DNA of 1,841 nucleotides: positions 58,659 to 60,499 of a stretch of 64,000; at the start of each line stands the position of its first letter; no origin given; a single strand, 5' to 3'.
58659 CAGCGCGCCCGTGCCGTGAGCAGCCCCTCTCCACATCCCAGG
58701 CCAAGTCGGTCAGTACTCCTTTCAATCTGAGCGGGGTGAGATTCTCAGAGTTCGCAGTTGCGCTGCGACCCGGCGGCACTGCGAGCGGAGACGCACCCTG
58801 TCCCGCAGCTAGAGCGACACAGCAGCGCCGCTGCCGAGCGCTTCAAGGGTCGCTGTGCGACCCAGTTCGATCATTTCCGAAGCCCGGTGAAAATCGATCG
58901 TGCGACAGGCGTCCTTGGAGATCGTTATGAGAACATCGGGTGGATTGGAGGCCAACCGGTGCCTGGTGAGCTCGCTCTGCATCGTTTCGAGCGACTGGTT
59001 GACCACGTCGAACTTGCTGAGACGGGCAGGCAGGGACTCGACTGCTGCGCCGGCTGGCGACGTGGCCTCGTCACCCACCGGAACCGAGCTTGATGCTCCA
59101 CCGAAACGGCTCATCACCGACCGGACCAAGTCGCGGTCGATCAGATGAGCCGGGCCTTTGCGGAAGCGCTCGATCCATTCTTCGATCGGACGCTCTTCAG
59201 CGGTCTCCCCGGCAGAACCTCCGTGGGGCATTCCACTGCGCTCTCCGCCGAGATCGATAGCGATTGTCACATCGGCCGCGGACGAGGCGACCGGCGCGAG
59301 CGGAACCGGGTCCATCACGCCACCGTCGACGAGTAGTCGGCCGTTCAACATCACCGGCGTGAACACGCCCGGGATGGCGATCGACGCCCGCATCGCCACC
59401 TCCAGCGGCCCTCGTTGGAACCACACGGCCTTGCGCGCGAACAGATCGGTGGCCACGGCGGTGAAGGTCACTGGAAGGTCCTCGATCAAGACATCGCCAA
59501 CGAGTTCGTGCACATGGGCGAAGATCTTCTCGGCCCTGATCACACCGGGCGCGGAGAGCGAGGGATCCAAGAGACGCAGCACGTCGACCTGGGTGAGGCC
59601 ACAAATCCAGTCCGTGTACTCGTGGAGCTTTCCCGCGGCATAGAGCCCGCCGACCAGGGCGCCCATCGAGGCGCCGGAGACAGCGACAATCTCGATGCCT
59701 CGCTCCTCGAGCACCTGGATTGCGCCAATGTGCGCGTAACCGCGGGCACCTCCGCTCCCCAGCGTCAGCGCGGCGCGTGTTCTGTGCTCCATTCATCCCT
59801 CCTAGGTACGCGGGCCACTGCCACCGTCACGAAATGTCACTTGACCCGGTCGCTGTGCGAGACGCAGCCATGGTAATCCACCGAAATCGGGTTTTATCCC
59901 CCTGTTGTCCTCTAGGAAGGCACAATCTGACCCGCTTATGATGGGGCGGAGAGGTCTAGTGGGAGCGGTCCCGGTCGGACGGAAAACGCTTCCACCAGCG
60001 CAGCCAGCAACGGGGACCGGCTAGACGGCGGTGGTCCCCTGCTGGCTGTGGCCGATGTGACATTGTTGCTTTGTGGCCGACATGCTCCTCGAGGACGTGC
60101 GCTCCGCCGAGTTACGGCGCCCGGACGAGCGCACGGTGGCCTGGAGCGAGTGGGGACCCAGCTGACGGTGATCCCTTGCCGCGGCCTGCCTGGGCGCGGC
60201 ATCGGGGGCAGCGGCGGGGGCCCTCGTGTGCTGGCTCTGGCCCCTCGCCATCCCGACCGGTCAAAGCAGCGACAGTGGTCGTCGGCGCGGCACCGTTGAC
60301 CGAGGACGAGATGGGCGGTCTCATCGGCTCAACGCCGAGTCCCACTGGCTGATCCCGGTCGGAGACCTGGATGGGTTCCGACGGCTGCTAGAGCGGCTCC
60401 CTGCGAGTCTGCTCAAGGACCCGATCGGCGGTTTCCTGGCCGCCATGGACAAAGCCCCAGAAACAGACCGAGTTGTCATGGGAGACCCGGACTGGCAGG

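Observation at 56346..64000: Lower-GC right-hand region groups phospholipid-turnover and envelope-stress genes (M48, LemA, patatin, dead hydrolase, acylation module, lipoprotein)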

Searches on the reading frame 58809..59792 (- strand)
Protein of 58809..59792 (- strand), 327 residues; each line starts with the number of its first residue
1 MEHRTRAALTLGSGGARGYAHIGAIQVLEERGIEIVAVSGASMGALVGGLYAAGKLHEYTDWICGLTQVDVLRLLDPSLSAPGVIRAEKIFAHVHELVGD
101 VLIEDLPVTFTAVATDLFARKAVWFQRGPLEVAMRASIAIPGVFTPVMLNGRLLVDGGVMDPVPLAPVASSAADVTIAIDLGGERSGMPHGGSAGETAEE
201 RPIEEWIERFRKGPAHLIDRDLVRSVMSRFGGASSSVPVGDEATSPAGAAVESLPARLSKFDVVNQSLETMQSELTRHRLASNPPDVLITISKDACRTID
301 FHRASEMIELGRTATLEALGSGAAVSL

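Call 7: search_protein_families(library=pfam, proteins=[window:58809-59792:-], max_evalue=0.01)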
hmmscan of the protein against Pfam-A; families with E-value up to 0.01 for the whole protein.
window:58809-59792:- (327 aa): 1 family
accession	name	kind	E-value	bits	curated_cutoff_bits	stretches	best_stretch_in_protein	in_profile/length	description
PF01734.28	Patatin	-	8.1e-20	72.3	27.7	1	9-167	1-189/191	Patatin-like phospholipase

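Call 8: search_protein_families(library=ncbifam, proteins=[window:58809-59792:-], max_evalue=0.01)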
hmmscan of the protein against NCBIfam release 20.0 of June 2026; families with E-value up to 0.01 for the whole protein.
window:58809-59792:- (327 aa): 2 families
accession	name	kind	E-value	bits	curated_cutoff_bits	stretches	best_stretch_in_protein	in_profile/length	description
NF007623.0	PRK10279.1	equivalog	2e-59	201.3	272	2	4-189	3-188/301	patatin-like phospholipase RssA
NF043045.1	T4SS_VpdC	equivalog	4.1e-07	28.4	1000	1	11-48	310-347/880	Dot/Icm T4SS effector VpdC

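Call 50: search_solved_structures(query=window:58809-59792:-, max_evalue=0.001)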
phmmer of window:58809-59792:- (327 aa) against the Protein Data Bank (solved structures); distinct sequences matched with E-value up to 0.001: 3.
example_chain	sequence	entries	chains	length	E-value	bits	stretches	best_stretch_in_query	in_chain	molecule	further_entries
5fqu_A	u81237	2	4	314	9.9e-33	117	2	103-183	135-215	PATATIN-LIKE PROTEIN, PLPD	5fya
4kyi_A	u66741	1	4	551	8.9e-06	28.5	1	8-78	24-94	VipD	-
4akf_A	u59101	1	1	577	1e-05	28.3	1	8-78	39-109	VIPD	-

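Call 57: find_homologous_proteins(query=window:58809-59792:-, max_evalue=1e-20)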
Query window:58809-59792:- (327 aa): 7867 proteins with E <= 1e-20 among 8000 candidates; the best 120 are listed.
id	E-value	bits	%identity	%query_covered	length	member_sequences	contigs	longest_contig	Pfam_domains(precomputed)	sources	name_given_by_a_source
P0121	7.4e-196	668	95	100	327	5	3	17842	PF01734.28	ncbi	ncbi:MAG: patatin-like phospholipase family protein [Acidimicrobiales bacterium]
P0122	4.3e-165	567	82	100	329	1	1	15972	PF01734.28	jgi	jgi:NTE family protein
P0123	3.4e-159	547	78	100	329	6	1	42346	PF01734.28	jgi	-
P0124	6.6e-153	527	76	98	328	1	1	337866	PF01734.28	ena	-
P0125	2.9e-152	524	77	98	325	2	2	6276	PF01734.28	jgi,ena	-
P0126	1.0e-149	516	75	96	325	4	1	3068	PF01734.28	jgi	jgi:NTE family protein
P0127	2.7e-149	515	74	97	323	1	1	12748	PF01734.28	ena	-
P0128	3.3e-149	514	74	100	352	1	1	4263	PF01734.28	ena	-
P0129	4.1e-149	514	75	98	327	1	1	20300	PF01734.28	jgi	-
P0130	6.8e-148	510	75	98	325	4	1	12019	PF01734.28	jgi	jgi:NTE family protein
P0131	1.0e-147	510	72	98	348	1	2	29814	PF01734.28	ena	-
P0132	1.7e-147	509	76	97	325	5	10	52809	PF01734.28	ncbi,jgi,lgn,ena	jgi:NTE family protein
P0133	2.2e-147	508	74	98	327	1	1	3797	PF01734.28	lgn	-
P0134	3.7e-146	504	73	96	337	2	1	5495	PF01734.28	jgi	jgi:NTE family protein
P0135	9.8e-146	503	74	96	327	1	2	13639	PF01734.28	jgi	jgi:NTE family protein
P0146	9.9e-143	493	70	98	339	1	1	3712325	PF01734.28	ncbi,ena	-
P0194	2.1e-128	446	66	96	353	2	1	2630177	PF01734.28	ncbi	ncbi:MAG: patatin-like phospholipase family protein [Acidimicrobiia bacterium]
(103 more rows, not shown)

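Call 58: find_encoding_contigs(protein=P0122, flank=7000, max_places=1)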
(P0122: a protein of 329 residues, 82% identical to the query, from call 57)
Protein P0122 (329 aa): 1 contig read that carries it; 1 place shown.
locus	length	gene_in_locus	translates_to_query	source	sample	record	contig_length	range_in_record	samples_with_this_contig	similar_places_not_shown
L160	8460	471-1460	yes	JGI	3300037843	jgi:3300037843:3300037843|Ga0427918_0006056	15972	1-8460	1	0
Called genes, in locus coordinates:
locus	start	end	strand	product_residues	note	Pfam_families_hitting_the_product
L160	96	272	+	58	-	-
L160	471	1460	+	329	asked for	PF01734:Patatin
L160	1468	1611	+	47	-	-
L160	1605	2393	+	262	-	PF01553:Acyltransferase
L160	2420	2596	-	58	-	-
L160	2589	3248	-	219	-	PF00440:TetR_N, PF17754:TetR_C_14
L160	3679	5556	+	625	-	PF13249:SQHop_cyclase_N, PF07678:TED_complement (faint), PF13243:SQHop_cyclase_C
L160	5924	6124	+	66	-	-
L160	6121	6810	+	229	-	PF03006:HlyIII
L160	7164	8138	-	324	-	PF02645:DegV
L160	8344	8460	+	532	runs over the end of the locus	PF07690:MFS_1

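Call 59: find_encoding_contigs(protein=P0124, flank=7000, max_places=1)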
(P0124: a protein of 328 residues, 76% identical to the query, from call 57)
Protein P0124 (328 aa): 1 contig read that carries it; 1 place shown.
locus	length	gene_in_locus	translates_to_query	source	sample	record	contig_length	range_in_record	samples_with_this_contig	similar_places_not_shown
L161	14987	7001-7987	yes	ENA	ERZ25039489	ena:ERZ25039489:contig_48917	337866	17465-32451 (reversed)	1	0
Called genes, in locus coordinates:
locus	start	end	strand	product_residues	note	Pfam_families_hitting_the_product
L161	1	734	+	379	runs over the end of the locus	PF02665:Nitrate_red_gam, PF12797:Fer4_2 (weak), PF13237:Fer4_10 (faint), PF00037:Fer4 (weak)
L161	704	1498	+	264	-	PF02754:CCG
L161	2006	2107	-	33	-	-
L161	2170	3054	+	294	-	PF13714:PEP_mutase, PF00463:ICL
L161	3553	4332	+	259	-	PF08281:Sigma70_r4_2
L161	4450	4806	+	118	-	PF00903:Glyoxalase, PF18029:Glyoxalase_6 (weak)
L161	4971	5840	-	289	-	PF00561:Abhydrolase_1, PF00975:Thioesterase (faint), PF12146:Hydrolase_4, PF12697:Abhydrolase_6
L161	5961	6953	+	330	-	PF12867:DinB_2 (weak), PF03473:MOSC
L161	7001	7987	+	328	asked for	PF01734:Patatin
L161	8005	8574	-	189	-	PF01636:APH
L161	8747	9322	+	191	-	PF13578:Methyltransf_24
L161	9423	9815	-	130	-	PF13396:PLDc_N, PF09851:SHOCT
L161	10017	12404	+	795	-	PF02515:CoA_transf_3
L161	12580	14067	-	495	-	PF00089:Trypsin, PF13365:Trypsin_2, PF00595:PDZ, PF13180:PDZ_2, PF17820:PDZ_6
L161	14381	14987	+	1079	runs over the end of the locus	PF12419:DUF3670, PF00176:SNF2-rel_dom, PF00271:Helicase_C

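Call 60: find_encoding_contigs(protein=P0146, flank=7000, max_places=1)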
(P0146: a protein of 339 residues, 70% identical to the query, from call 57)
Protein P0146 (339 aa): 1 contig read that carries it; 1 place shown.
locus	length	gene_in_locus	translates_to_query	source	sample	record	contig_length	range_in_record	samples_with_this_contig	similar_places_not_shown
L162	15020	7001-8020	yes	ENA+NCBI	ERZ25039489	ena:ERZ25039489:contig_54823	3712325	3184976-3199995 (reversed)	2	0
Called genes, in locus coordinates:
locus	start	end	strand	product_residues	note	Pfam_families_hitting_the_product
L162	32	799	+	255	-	PF19799:DUF6282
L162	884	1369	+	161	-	PF02627:CMD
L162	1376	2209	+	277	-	PF13622:4HBT_3, PF20789:4HBT_3C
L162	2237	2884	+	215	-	-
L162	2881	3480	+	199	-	PF00881:Nitroreductase, PF14512:TM1586_NiRdase (faint)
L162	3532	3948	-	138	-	PF05425:CopD (weak)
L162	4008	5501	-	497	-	PF03055:RPE65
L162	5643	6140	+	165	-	PF07963:N_methyl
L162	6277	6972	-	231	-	PF13489:Methyltransf_23 (weak), PF13847:Methyltransf_31, PF08241:Methyltransf_11, PF08242:Methyltransf_12, PF13649:Methyltransf_25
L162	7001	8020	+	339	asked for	PF01734:Patatin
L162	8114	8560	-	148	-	PF00582:Usp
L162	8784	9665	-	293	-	PF01408:GFO_IDH_MocA, PF02894:GFO_IDH_MocA_C, PF22725:GFO_IDH_MocA_C3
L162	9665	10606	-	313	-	PF02826:2-Hacid_dh_C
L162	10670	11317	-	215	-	PF01261:AP_endonuc_2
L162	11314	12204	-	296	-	PF00106:adh_short, PF08659:KR, PF13561:adh_short_C2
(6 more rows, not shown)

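Call 61: find_encoding_contigs(protein=P0194, flank=7000, max_places=1)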
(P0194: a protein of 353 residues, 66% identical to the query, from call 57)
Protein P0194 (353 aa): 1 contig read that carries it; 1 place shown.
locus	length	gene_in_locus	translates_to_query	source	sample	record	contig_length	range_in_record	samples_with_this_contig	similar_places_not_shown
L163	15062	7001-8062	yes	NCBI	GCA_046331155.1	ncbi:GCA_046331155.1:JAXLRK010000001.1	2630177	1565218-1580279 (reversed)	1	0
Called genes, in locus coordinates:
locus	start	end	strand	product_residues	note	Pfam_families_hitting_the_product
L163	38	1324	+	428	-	PF03721:UDPG_MGDP_dh_N, PF00984:UDPG_MGDP_dh, PF03720:UDPG_MGDP_dh_C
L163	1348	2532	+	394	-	PF00155:Aminotran_1_2, PF01041:DegT_DnrJ_EryC1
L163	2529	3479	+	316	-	PF01073:3Beta_HSD, PF01370:Epimerase, PF02719:Polysacc_synt_2, PF04321:RmlD_sub_bind, PF07993:NAD_binding_4 (faint), PF13460:NAD_binding_10, PF16363:GDP_Man_Dehyd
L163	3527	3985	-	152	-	PF01391:Collagen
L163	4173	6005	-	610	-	PF13196:DUF4012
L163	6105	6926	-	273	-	PF03631:Virul_fac_BrkB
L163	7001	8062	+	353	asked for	PF01734:Patatin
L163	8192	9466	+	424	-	PF13173:AAA_14, PF13635:DUF4143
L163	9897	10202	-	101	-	PF03992:ABM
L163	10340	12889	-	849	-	PF02687:FtsX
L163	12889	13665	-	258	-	PF00005:ABC_tran, PF02463:SMC_N (faint), PF13304:AAA_21 (faint)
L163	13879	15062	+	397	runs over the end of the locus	PF23539:DUF7134, PF07730:HisKA_3, PF02518:HATPase_c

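Call 64: search_protein_families(library=ncbifam, proteins=[L160:1605-2393:+], max_evalue=0.001)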
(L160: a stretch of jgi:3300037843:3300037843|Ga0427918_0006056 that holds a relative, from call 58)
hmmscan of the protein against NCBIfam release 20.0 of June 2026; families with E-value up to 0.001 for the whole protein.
L160:1605-2393:+ (262 aa): 5 families
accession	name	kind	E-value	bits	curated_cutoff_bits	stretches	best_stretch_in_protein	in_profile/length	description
TIGR00530.1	AGP_acyltrn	subfamily_domain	5.6e-16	58.5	102.95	1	92-206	17-128/130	1-acylglycerol-3-phosphate O-acyltransferase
NF006386.0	PRK08633.1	equivalog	4.8e-11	41.1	1221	1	40-209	396-553/1147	acyl-[ACP]--phospholipid O-acyltransferase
NF005291.0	PRK06814.1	equivalog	1.1e-10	40.1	1349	1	64-211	425-567/1140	acyl-[ACP]--phospholipid O-acyltransferase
NF005959.0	PRK08043.1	equivalog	6.5e-08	31.3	886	1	87-210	24-140/719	bifunctional acyl-ACP--phospholipid O-acyltransferase/long-chain-fatty-acid--ACP ligase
NF052552.1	LyOrLpactfOlsARHOCB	equivalog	1.7e-06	27.3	300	1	61-177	57-166/271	lyso-ornithine lipid O-acyltransferase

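Call 81: search_protein_families(library=padloc, proteins=[window:58809-59792:-], max_evalue=0.001)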
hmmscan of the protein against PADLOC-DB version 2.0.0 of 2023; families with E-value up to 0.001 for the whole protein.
window:58809-59792:- (327 aa): 0 families

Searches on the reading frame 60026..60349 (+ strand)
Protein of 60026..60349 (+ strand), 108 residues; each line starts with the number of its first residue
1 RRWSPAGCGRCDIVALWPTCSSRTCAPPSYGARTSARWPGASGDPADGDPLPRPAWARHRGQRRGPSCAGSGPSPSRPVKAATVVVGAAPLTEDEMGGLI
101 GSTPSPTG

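Call 21: search_protein_families(library=pfam, proteins=[window:60026-60349:+], max_evalue=10)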
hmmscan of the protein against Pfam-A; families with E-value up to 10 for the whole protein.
seq(108 aa): 0 families
